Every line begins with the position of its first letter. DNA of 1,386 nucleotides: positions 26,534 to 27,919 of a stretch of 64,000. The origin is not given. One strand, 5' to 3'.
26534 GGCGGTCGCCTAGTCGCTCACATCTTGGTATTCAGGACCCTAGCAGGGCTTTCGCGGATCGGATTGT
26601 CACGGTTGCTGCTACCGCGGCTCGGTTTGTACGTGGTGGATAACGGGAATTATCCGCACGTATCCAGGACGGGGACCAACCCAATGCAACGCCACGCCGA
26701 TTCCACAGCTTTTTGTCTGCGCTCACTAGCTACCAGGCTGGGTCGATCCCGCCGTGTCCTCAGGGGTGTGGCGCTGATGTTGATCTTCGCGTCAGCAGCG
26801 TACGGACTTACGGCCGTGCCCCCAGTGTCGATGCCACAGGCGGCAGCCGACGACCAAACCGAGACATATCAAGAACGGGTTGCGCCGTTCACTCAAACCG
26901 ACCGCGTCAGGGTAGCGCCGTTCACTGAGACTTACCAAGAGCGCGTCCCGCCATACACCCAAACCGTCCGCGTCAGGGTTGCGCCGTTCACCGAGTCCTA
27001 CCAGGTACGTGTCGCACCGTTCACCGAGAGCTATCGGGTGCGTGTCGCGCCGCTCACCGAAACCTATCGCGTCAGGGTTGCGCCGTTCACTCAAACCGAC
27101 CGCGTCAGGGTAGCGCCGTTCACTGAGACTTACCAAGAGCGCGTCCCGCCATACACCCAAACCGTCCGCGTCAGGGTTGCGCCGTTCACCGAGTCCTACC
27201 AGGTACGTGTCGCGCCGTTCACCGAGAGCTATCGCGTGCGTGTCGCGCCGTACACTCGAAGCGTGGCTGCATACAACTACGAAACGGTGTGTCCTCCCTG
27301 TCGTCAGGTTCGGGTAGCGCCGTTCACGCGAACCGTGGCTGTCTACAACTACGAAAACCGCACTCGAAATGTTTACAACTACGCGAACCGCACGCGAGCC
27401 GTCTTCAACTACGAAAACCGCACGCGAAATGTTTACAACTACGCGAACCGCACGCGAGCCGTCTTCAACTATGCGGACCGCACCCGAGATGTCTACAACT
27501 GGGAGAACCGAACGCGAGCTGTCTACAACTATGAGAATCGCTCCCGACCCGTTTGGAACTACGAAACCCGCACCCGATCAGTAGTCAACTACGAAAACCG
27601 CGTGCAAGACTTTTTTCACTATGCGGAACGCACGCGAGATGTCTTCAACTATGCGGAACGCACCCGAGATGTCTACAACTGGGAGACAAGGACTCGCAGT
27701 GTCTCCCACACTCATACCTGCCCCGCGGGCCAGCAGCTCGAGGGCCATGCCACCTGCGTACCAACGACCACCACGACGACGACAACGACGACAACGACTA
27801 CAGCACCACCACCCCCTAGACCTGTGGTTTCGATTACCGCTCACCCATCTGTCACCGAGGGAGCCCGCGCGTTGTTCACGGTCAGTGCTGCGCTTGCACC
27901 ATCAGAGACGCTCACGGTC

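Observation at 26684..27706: Undescribed short-period repeat arrays (11-aa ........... and 10-aa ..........) at the N-terminus of a 1287-aa secreted protein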

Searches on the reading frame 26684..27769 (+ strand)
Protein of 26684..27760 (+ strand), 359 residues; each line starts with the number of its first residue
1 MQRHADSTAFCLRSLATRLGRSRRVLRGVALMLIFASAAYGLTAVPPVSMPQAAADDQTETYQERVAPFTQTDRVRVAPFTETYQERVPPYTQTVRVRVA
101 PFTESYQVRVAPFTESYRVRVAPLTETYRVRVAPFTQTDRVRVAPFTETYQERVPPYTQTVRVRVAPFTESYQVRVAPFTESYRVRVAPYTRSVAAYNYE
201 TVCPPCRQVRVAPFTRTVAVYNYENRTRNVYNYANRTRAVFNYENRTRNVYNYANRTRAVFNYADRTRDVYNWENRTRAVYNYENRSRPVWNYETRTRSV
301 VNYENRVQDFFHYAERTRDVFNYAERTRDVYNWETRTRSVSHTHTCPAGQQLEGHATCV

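Call 7: find_homologous_proteins(query=window:26684-27760:+, max_evalue=0.001)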
Query window:26684-27760:+ (359 aa): 21 proteins with E <= 0.001 among 8000 candidates.
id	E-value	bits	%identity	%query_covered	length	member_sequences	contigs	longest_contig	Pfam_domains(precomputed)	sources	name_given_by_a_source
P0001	5.0e-39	153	60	32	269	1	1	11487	-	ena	-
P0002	5.0e-36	143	64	33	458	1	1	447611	-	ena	-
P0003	5.4e-36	143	63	33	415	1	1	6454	-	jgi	-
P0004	2.4e-35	141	64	33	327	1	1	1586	-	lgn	-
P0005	2.0e-33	134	51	67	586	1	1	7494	-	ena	-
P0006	6.0e-32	129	50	77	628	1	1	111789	-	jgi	jgi:hypothetical protein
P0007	8.3e-31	126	47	84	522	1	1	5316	-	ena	-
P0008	2.3e-25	108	40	73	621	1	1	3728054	-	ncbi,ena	-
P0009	3.6e-25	107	39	55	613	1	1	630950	-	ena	-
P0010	1.9e-24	105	43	75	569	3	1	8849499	-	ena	-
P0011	3.5e-24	104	39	67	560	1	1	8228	-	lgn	-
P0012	1.9e-21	95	40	72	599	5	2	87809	-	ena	-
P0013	6.1e-21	93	45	79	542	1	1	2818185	-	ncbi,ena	-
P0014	4.9e-20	90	52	68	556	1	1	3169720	-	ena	-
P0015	1.8e-17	82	40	85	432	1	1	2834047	-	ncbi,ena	-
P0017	1.3e-12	66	49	30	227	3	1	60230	-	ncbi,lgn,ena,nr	ncbi:MAG: hypothetical protein OXT07_06710 [bacterium]|nr:hypothetical protein [bacterium]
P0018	3.2e-8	51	44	35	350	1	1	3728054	-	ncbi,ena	-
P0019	9.1e-6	43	57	21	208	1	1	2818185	-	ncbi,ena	-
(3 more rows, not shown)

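Call 15: find_related_loci(query=window:26834-27763:+, collection=genome_contigs, flank=6000)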
Query window:26834-27763:+ (310 aa) in genome_contigs; peptide patterns used: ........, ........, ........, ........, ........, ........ (x = any residue, [..] = any of these).
24 stretches matched a pattern, but none encodes a relative of the query by tblastn (E <= 1e-3).

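Call 16: find_encoding_contigs(protein=P0008, flank=8000, max_places=3)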
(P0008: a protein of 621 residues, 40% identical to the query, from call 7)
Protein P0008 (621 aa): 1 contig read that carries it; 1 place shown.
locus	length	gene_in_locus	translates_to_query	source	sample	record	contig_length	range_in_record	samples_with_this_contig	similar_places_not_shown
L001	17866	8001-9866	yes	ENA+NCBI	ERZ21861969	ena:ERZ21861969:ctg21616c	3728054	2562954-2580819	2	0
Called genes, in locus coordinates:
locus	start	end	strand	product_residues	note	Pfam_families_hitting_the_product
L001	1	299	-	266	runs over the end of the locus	PF00032:Cytochrom_B_C (weak)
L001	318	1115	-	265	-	PF00033:Cytochrome_B, PF14358:DUF4405 (weak), PF13631:Cytochrom_B_N_2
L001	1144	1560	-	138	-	PF13187:Fer4_9 (faint), PF14697:Fer4_21 (weak), PF13484:Fer4_16 (faint), PF12797:Fer4_2 (faint), PF13237:Fer4_10 (faint), PF12837:Fer4_6 (faint), PF12838:Fer4_7, PF00037:Fer4 (weak)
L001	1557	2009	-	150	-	-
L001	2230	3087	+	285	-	PF13442:Cytochrome_CBB3 (faint)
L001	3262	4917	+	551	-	PF00342:PGI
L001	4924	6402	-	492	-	PF02668:TauD, PF13191:AAA_16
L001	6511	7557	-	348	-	PF00589:Phage_integrase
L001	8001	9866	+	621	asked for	-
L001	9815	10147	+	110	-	-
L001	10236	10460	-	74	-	-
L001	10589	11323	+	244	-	-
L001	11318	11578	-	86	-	-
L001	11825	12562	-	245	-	-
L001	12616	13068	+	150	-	-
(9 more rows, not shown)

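Call 17: search_protein_representatives(protein=window:26834-27763:+)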
Query: 310 residues. Proteins with E-value up to 0.001 (for the whole library): 175; up to 1e-10: 39; up to 1e-30: 9. The best 150 are listed.
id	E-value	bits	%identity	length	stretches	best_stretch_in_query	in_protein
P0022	3.0e-104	365.1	54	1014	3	12-295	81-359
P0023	1.1e-59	218.8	66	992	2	21-130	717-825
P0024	2.9e-37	145.2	50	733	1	3-309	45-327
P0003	1.7e-36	142.8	63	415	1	94-213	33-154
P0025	6.2e-35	137.6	52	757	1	31-309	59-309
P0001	1.4e-32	129.9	69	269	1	100-199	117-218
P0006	3.1e-32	128.8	62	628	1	8-299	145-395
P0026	3.9e-32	128.4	61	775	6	134-179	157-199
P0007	3.4e-31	125.3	62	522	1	12-281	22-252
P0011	1.1e-30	123.6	51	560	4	28-169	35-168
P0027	3.2e-30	122.1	23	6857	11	165-295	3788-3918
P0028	2.0e-29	119.5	63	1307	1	13-298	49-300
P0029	1.1e-28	117.1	59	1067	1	33-296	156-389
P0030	1.6e-27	113.3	65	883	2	47-109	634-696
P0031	3.9e-27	112.0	52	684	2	8-184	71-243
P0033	1.7e-24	103.3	54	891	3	109-203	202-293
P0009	1.9e-24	103.2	48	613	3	20-203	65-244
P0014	1.6e-20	90.3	64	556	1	32-252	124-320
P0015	6.9e-18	81.6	56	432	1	33-269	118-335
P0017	4.1e-13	66.0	53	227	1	95-202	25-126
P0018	7.3e-09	52.0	58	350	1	131-173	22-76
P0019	1.1e-05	41.5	65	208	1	33-112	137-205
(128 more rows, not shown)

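Call 25: search_solved_structures(query=window:26837-27769:+, max_evalue=10, show_alignments=2)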
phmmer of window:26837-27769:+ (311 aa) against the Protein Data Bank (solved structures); distinct sequences matched with E-value up to 10: 35.
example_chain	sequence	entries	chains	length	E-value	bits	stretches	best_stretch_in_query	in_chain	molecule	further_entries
9hx4_F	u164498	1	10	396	5.6e-13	52.4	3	7-136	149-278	Apolipoprotein A-IV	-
7kjr_C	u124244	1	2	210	3.1e-10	43.4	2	23-138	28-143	Apolipoprotein A-I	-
6pts_A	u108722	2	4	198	3.9e-10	43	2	23-138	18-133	Apolipoprotein A-I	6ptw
2msc_A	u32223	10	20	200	4.2e-10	42.9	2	23-138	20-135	Apolipoprotein A-I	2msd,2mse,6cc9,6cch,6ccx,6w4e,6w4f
8eqs_C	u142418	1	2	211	4.8e-10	42.7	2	23-138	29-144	Apolipoprotein A-I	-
3s84_A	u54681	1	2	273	5.5e-10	42.5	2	12-137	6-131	Apolipoprotein A-IV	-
3k2s_A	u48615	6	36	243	9.2e-10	41.8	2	23-138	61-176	Apolipoprotein A-I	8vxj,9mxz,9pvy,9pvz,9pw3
2n5e_A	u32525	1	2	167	2.2e-09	40.6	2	12-107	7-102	Apolipoprotein A-I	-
4v6m_A0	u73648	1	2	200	6.5e-09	39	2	23-138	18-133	Apolipoprotein A-I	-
1av1_A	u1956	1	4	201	6.7e-09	39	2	23-138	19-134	APOLIPOPROTEIN A-I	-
6clz_B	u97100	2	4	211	3.8e-08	36.5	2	6-133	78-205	Apolipoprotein A-I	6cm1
3r2p_A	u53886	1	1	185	3.5e-05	26.8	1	23-138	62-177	Apolipoprotein A-I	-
2lem_A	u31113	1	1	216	0.00022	24.2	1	10-125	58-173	Apolipoprotein A-I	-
9sa3_A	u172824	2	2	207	0.0021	21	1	11-127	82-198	Apolipoprotein E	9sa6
4av2_A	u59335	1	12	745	0.0089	18.9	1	78-170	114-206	TYPE IV PILUS BIOGENESIS AND COMPETENCE PROTEIN PILQ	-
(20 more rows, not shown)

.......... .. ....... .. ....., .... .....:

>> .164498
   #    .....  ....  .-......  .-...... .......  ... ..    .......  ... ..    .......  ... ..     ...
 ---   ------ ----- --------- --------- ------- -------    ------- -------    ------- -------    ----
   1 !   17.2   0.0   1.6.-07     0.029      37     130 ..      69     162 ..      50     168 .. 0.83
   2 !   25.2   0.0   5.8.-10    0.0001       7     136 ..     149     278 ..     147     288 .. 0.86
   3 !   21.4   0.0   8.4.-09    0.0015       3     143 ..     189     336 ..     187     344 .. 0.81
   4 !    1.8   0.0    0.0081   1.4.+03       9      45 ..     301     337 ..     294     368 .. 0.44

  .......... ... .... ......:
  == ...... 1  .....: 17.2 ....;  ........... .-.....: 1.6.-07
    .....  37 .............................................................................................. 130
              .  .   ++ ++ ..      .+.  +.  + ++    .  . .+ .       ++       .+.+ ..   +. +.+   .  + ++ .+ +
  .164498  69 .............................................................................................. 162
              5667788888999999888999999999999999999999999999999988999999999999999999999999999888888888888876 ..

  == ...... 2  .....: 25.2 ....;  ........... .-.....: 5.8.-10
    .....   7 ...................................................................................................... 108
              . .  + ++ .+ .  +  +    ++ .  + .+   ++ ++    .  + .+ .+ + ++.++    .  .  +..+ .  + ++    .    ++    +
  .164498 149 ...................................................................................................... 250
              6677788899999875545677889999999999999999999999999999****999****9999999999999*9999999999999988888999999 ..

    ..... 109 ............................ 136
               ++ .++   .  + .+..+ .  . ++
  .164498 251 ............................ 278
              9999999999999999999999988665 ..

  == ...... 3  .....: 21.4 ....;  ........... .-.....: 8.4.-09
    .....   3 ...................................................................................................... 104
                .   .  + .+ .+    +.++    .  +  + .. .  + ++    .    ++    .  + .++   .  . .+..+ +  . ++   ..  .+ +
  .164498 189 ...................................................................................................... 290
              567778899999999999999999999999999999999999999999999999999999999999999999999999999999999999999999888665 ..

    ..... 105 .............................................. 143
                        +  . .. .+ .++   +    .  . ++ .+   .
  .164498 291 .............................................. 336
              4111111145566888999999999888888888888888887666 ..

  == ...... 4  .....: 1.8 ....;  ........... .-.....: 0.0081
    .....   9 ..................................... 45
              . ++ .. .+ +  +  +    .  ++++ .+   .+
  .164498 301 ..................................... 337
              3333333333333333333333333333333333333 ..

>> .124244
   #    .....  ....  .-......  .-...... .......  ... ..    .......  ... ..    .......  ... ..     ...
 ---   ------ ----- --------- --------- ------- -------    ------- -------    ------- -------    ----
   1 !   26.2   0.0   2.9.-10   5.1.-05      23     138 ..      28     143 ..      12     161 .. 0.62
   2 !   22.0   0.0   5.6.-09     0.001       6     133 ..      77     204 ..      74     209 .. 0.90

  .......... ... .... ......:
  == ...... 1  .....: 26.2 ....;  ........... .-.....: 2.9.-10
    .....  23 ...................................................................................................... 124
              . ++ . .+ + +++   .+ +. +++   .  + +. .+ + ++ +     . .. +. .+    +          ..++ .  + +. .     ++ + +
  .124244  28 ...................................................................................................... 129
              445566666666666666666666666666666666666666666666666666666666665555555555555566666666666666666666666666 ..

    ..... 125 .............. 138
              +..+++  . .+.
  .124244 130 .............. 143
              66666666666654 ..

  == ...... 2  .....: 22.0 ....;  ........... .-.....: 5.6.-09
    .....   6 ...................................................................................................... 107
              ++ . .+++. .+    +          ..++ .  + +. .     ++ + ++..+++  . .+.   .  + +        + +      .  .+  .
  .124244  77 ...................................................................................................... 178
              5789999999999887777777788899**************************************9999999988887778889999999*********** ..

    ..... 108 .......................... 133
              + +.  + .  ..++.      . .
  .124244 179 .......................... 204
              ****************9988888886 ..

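Call 28: search_protein_families(library=pfam, proteins=[P0005, P0023, P0028, P0030, P0031, P0033, P0022, P0024], max_evalue=0.01)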
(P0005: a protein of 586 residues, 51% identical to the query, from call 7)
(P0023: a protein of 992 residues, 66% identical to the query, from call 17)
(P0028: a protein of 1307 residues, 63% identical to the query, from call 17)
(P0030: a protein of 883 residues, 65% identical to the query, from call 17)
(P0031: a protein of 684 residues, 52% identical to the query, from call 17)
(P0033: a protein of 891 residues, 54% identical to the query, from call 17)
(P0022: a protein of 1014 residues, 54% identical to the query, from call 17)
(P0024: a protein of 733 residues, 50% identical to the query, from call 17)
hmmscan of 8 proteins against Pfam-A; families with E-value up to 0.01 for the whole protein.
P0005 (586 aa): 0 families

P0023 (992 aa): 2 families
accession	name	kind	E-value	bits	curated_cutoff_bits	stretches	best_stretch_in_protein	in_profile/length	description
PF00082.27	Peptidase_S8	-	7.1e-22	78.5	21.8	1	224-505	3-274/288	Subtilase family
PF01442.23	Apolipoprotein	-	0.0011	19.1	90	1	760-822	47-109/190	Apolipoprotein A1/A4/E domain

P0028 (1307 aa): 0 families

P0030 (883 aa): 0 families

P0031 (684 aa): 0 families

P0033 (891 aa): 1 family
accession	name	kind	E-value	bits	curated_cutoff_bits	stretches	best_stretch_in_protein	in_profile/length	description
PF00041.27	fn3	-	4.9e-13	49.5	25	1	330-406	2-75/84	Fibronectin type III domain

P0022 (1014 aa): 2 families
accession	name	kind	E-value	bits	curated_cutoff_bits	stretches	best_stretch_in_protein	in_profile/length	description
PF03160.20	Calx-beta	-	4.2e-14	53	27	1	772-884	3-119/119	Calx-beta domain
PF01442.23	Apolipoprotein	-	2.6e-12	47.3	90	1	83-212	51-180/190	Apolipoprotein A1/A4/E domain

P0024 (733 aa): 0 families

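Call 31: predict_structure(alignment_id=A2)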
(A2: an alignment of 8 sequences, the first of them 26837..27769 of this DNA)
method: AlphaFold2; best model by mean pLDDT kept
length: 311 residues; sequences in the alignment: 8
mean_pLDDT: 39.9   pTM: 0.19
mean pLDDT of the five models: 39.9, 39.2, 37.1, 36.7, 36.1
residues with pLDDT >= 90: 0; 70-90: 48; 50-70: 24; < 50: 239
segments of 3 or more residues with pLDDT < 50: 1-127, 179-290
pLDDT, mean of each block of 10 residues (from residue 1): 37 34 29 29 25 24 26 27 29 30 33 35 45 69 82 81 78 64 37 32 31 27 26 26 25 23 27 28 40 68 69 62
secondary structure, 60 per line:
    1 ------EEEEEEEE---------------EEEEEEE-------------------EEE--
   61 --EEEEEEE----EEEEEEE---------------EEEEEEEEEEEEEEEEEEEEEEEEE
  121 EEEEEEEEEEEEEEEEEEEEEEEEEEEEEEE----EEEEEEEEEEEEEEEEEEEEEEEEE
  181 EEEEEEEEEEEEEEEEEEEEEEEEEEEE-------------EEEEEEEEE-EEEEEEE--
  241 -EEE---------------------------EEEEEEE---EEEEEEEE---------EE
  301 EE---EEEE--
elements in order: E7-14 E30-36 E56-58 E63-69 E74-80 E96-151 E156-208 E222-230 E232-238 E242-244 E272-278 E282-289 E299-302 E306-309

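Call 38: fold_search(model_id=the predicted structure, library=pdb)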
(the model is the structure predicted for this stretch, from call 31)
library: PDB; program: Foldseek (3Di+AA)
matches with E <= 10: 678; with E <= 0.001: 1
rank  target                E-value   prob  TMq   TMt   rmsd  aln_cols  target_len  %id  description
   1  6rb9_A                1.8e-04  0.38  0.09  0.10  32.7       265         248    9  The pore structure of Clostridium perfringens epsilon toxin (released 2019-06-19)
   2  2ztb_A                2.7e-03  0.16  0.07  0.09  49.3       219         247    9  Crystal structure of the parasporin-2 Bacillus thuringiensis toxin that recognizes cancer cells (released 2009-01-13)
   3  1w3a_A                3.2e-03  0.47  0.11  0.11  48.2       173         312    9  Three dimensional structure of a novel pore-forming lectin from the mushroom Laetiporus sulphureus (released 2005-02-01)
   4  4znq_A                3.4e-03  0.44  0.09  0.09  49.7       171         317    9  Crystal structure of Dln1 complexed with Man(alpha1-2)Man (released 2016-01-20)
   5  4pkm                  3.4e-03  0.14  0.09  0.09  48.4       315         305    7  Crystal Structure of Bacillus thuringiensis Cry51Aa1 Protoxin at 1.65 Angstroms Resolution (released 2015-06-03)
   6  9fm6_A                5.4e-03  0.11  0.08  0.07  36.0       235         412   10  Aerolysin Wildtype in styrene-maleic acid lipid particles (released 2025-02-12)
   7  2d42_A                5.7e-03  0.20  0.10  0.12  45.7       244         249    9  Crystal structure analysis of a non-toxic crystal protein from Bacillus thuringiensis (released 2006-01-17)
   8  2ztb_B                5.7e-03  0.12  0.08  0.09  48.3       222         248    9  Crystal structure of the parasporin-2 Bacillus thuringiensis toxin that recognizes cancer cells (released 2009-01-13)
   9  4rhz_A                6.5e-03  0.10  0.08  0.09  48.1       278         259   10  Crystal structure of Cry23Aa1 and Cry37Aa1 binary protein complex (released 2015-10-28)
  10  9gxj_A                7.3e-03  0.11  0.08  0.07  37.7       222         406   10  Aerolysin E254A/E258A in styrene-maleic acid lipid particles (released 2025-10-08)
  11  9fnq_A                8.2e-03  0.21  0.10  0.08  33.5       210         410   10  Aerolysin double mutant K238A/K244A in styrene-maleic acid lipid particles (released 2025-02-12)
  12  5hd2                  8.2e-03  0.08  0.08  0.08  47.1       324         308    8  The crystal structure of SeMet-Cry51Aa2-L11M (released 2016-07-20)
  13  1uyj_A                1.0e-02  0.11  0.09  0.09  49.2       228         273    9  Clostridium perfringens epsilon toxin shows structural similarity with the pore forming toxin aerolysin (released 2004-08-05)
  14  3zjx_B                1.3e-02  0.08  0.08  0.09  48.9       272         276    8  Clostridium perfringens epsilon toxin mutant H149A bound to octyl glucoside (released 2013-03-27)
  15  9fml_A                1.7e-02  0.18  0.10  0.08  33.5       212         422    9  Aerolysin heptamer in membrane inserted form reconstituted in amphipoles. (released 2025-02-12)
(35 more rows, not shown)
